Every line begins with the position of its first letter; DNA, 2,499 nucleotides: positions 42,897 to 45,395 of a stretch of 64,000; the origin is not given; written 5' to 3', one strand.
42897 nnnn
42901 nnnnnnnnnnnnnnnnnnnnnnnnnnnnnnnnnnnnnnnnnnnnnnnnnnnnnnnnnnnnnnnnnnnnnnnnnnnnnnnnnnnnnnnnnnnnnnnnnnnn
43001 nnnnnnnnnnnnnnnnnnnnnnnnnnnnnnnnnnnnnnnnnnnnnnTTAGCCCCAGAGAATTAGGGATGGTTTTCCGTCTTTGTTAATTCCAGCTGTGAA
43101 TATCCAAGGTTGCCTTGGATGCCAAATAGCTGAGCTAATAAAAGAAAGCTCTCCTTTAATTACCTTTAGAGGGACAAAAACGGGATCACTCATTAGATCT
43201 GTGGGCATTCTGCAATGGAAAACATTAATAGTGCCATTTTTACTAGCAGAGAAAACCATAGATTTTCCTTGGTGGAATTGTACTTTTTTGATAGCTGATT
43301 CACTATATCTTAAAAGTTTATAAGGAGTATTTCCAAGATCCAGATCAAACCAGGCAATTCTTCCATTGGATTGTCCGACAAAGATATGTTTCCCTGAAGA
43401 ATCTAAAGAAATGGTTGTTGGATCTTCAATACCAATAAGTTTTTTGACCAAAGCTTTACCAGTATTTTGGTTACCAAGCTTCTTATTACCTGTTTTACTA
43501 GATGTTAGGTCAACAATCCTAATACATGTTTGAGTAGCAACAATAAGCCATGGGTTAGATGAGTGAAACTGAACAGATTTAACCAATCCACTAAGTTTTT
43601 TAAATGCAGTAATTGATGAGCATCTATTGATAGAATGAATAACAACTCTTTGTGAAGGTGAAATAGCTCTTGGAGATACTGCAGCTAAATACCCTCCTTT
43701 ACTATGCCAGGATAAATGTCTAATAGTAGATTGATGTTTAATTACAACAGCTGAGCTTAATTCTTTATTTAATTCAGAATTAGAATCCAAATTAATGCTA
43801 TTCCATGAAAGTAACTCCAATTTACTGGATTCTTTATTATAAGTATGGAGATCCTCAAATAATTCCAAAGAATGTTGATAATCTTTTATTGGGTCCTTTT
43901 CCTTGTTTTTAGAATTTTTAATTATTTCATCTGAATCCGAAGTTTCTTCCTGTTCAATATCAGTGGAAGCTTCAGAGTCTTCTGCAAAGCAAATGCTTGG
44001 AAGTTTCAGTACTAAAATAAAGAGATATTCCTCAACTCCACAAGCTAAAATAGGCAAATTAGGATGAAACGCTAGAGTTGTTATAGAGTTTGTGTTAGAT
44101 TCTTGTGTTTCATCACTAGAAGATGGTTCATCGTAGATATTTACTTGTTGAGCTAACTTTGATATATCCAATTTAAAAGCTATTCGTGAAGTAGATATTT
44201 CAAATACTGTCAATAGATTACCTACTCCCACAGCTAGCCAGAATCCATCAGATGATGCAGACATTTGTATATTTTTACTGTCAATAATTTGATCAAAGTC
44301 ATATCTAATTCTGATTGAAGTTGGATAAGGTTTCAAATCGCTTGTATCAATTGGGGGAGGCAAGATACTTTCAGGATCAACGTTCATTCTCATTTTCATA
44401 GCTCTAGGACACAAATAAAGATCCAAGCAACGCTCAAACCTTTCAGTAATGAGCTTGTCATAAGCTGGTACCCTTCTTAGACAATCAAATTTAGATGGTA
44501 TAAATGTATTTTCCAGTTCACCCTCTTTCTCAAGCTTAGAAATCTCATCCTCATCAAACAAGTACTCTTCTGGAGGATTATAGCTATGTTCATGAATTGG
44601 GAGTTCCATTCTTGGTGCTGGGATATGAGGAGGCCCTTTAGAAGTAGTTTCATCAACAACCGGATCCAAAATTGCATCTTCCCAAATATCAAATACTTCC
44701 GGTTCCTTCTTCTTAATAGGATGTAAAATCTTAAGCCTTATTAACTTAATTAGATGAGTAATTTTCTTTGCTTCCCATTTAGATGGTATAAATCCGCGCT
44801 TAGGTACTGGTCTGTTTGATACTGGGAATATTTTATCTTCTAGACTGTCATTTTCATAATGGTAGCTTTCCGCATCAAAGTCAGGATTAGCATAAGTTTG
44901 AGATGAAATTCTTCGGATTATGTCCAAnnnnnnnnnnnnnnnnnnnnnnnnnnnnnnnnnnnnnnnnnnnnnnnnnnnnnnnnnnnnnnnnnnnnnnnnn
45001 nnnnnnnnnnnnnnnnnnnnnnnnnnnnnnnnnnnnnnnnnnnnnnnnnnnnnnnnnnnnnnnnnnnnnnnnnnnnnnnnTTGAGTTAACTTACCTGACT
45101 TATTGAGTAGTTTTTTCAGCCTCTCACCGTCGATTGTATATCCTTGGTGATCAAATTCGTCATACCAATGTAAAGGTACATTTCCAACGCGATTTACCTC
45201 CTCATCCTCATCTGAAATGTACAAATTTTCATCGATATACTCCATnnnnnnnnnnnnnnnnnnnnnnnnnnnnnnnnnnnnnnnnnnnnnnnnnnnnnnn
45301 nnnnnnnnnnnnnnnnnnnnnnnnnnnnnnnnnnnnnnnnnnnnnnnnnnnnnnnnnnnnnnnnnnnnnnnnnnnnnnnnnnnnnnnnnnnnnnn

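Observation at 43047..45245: BOP1/Erb1 homologue needs a 5' exon: the conserved BOP1 N-terminal motif lies upstream of a 66-nt intron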

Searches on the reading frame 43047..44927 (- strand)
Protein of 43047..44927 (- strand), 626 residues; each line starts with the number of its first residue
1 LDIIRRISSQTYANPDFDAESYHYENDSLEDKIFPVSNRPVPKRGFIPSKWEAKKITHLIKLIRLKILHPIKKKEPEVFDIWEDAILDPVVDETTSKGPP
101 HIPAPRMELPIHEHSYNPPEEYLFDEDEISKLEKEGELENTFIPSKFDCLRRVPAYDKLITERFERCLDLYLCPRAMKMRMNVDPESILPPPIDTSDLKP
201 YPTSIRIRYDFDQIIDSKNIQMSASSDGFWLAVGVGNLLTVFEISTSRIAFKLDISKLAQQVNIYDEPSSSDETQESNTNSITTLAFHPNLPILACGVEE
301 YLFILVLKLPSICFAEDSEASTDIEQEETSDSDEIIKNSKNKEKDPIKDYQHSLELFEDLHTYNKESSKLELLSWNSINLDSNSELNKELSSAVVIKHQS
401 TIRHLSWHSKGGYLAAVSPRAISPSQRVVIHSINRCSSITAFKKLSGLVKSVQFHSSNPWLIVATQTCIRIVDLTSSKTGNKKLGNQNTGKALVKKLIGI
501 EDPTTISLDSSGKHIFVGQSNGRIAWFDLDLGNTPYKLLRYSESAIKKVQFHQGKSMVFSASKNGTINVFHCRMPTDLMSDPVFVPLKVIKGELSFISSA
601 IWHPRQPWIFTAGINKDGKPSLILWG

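Call 4: search_protein_families(library=pfam, proteins=[window:43050-44927:-], max_evalue=0.1)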
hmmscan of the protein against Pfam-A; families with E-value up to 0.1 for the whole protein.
seq(626 aa): 17 families
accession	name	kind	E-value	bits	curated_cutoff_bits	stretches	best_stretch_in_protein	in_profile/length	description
PF08145.17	BOP1NT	-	6.2e-64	216.9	29.6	1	1-202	57-259/259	BOP1NT (NUC169) domain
PF00400.38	WD40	-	1.1e-12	48.3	27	0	543-570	11-38/39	WD domain, G-beta repeat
PF23414.1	Beta-prop_EML_2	-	4.2e-11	43.2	90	1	501-601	40-131/266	Echinoderm microtubule-associated protein second beta-propeller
PF25174.1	Beta-prop_THOC3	-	2.9e-09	36.8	305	2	398-573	1-159/272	THOC3 beta-propeller domain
PF24814.1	WD40_Prp19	-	9e-09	35.2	320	1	507-612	13-109/281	Prp19 WD40 domain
PF24817.1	WD40_WDHD1_1st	-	1.5e-08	34.6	109.9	1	504-605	90-189/291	WDHD1 first WD40 domain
PF25173.1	Beta-prop_WDR3_1st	-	6e-08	33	154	1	504-571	33-99/184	WDR3 first beta-propeller domain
PF24807.1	WD40_CDC20-Fz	-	1.4e-07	31.6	200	1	435-613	40-197/292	CDC20/Fizzy WD40 domain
PF24805.1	EIF3I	-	5.8e-06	26.1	200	1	432-573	80-218/324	EIF3I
PF12894.13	ANAPC4_WD40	-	3.2e-05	24.5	22.9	0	397-417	36-56/91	Anaphase-promoting complex subunit 4 WD40 domain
PF25171.1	Beta-prop_WDR36-Utp21_1st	-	3.9e-05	23.7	80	1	488-569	180-262/266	WDR36/Utp21 first beta-propeller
PF24796.1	WDR55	-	8.4e-05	22.2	200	1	449-579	10-131/296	WDR55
PF23393.2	Beta-prop_WDR90_POC16_2nd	-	0.0003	20.5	60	0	501-574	37-109/291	WDR90/POC16, second beta-propeller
PF25168.1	Beta-prop_WDR36-Utp21_2nd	-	0.00057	19.7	84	0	503-573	115-187/335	WDR36/Utp21 second beta-propeller domain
PF23756.1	Beta-prop_HPS5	-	0.0022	17.7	34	1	507-576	24-92/328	HPS5 beta propeller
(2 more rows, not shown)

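Call 7: list_cluster_members(proteins=[P0001, window:43047-44927:-])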
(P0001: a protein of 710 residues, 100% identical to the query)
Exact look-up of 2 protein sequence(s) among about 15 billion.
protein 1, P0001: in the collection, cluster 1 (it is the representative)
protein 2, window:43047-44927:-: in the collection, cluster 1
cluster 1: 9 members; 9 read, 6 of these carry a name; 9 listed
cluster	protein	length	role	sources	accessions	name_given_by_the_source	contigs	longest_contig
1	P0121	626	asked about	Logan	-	-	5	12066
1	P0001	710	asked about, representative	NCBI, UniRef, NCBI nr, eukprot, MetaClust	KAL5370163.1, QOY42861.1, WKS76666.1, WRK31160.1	Erb1p-like protein [Cryptosporidium parvum] | Cgd2_3680 protein n=1 Tax=Cryptosporidium parvum TaxID=5807 RepID=F0X4P6_CRYPV | Ribosome biogenesis protein BOP1-like protein [Cryptosporidium parvum]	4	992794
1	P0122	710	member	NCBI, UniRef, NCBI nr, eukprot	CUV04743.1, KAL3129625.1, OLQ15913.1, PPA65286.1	unnamed protein product [Cryptosporidium hominis] | Ribosome biogenesis protein BOP1-like protein n=2 Tax=Cryptosporidium hominis ... | Ribosome biogenesis protein bop1 [Cryptosporidium hominis]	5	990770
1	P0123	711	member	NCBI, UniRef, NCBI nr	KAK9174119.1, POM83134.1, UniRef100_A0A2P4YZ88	BOP1NT (NUC169) domain protein [Cryptosporidium meleagridis] | BOP1NT (NUC169) domain protein n=1 Tax=Cryptosporidium meleagridis TaxID=93969 ...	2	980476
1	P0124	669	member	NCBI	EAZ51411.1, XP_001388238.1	eukaryotic ribosome biogenesis; Erb1p, partial [Cryptosporidium parvum Iowa II]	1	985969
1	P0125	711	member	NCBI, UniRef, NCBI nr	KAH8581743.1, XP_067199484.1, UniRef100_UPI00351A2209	eukaryotic ribosome biogenesis Erb1p [Cryptosporidium sp. chipmunk genotype I] | eukaryotic ribosome biogenesis Erb1p n=1 Tax=Cryptosporidium sp. chipmunk genotype I ...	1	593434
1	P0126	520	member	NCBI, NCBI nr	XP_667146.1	eukaryotic ribosome biogenesis; Erb1p [Cryptosporidium hominis TU502]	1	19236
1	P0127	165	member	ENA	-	-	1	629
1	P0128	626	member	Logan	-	-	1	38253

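Call 28: find_encoding_contigs(protein=P0127, flank=1000, max_places=3)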
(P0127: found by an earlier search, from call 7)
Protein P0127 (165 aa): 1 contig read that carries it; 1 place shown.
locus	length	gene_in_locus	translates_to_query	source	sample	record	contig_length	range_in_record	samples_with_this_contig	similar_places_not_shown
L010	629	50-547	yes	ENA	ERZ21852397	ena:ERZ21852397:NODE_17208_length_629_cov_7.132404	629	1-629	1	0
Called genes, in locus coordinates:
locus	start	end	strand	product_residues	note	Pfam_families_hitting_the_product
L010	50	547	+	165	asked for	PF08145:BOP1NT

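Call 39: find_encoding_contigs(protein=P0122, flank=500, max_places=1)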
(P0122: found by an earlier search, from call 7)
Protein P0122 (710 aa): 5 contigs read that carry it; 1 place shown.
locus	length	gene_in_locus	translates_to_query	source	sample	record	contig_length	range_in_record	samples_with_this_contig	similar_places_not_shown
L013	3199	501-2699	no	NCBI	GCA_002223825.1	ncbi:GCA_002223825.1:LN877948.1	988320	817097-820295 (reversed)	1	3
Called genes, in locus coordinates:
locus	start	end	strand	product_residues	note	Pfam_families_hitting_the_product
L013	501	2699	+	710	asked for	PF08145:BOP1NT, PF00400:WD40 (faint), PF24817:WD40_WDHD1_1st (faint), PF25173:Beta-prop_WDR3_1st (faint), PF23381:Beta-prop_IFT122_1st (weak), PF24805:EIF3I (weak), PF25174:Beta-prop_THOC3 (weak), PF23414:Beta-prop_EML_2 (weak), +4 more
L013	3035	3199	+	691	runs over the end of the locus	-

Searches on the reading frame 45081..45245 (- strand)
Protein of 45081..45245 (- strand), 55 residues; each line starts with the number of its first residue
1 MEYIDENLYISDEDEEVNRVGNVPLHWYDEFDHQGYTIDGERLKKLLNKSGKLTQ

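Call 4: search_protein_families(library=pfam, proteins=[window:45081-45245:-], max_evalue=0.1)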
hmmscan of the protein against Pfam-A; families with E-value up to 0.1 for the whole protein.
seq(55 aa): 1 family
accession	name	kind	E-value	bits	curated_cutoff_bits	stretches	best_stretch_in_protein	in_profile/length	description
PF08145.17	BOP1NT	-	0.063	13.7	29.6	1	28-48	1-21/259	BOP1NT (NUC169) domain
